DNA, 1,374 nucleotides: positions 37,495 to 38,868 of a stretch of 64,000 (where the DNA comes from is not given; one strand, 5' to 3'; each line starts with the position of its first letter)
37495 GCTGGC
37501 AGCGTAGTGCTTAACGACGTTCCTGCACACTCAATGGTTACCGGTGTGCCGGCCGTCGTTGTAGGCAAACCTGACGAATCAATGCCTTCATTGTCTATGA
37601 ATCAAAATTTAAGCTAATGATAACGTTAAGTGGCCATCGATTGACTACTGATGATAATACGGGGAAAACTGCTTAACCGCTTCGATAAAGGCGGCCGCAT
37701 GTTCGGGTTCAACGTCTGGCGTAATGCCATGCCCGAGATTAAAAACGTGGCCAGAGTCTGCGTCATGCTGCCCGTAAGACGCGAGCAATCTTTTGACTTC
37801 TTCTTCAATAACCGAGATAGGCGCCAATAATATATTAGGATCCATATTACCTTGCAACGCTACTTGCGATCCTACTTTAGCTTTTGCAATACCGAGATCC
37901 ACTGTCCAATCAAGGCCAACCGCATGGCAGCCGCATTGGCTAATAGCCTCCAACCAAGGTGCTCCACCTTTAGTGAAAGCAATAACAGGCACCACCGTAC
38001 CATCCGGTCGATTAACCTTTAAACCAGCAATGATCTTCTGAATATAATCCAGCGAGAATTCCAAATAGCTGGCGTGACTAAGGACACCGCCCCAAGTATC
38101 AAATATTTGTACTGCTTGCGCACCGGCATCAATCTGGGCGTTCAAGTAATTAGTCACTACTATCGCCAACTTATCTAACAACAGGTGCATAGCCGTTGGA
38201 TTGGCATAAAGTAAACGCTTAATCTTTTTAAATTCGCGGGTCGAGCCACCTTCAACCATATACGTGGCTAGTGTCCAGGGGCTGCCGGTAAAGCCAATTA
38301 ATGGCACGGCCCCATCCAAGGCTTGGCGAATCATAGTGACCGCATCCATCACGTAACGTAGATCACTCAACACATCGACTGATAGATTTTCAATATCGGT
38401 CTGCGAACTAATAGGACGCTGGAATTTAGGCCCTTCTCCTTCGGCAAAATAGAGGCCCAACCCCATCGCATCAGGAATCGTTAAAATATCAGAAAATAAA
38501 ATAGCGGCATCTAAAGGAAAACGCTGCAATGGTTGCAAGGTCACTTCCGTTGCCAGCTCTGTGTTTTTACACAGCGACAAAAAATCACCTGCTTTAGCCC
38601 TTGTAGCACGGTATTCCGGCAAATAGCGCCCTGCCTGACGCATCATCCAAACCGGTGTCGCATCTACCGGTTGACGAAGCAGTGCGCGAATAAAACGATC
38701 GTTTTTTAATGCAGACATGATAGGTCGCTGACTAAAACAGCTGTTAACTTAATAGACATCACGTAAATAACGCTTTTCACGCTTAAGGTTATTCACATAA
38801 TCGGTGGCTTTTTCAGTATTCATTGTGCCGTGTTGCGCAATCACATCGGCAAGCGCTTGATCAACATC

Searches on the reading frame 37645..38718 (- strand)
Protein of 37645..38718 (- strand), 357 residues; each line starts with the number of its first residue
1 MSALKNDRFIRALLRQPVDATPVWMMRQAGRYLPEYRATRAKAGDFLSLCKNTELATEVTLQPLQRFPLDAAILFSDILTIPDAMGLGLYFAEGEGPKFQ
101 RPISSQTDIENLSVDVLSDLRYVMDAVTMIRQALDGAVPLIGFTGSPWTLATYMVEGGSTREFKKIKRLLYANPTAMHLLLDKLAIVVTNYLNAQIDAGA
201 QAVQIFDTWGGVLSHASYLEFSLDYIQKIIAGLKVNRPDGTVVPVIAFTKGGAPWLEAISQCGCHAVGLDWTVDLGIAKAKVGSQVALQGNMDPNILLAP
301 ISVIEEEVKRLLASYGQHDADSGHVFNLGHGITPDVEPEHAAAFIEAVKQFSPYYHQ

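Call 3: search_protein_families(library=pfam, proteins=[window:37645-38718:-])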
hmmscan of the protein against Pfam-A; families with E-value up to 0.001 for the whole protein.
window:37645-38718:- (357 aa): 1 family
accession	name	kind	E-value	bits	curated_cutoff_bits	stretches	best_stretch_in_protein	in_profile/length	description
PF01208.23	URO-D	-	2.2e-136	454.9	23.9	1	5-350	2-345/346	Uroporphyrinogen decarboxylase (URO-D)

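Call 4: search_protein_families(library=ncbifam, proteins=[window:37645-38718:-])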
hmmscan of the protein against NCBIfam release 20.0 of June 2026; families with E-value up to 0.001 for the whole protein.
window:37645-38718:- (357 aa): 5 families
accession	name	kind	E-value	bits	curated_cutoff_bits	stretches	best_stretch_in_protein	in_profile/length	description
TIGR01464.1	hemE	equivalog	8.1e-131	436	302.95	1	9-349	2-337/338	uroporphyrinogen decarboxylase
TIGR01463.1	mtaA_cmuA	subfamily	5.6e-21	75.1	235.4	1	6-350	6-337/340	MtaA/CmuA family methyltransferase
NF004889.0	PRK06252.1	subfamily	1.2e-20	73.8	244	1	5-351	6-336/340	methylcobalamin:coenzyme M methyltransferase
NF040654.1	MtaA_Meth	equivalog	3.7e-12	45.8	400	1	7-350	5-334/337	methylcobamide:CoM methyltransferase MtaA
NF041608.1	methylcob_mtaseMtbA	equivalog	4e-12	45.9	600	1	103-351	102-337/339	methylcobamide:CoM methyltransferase MtbA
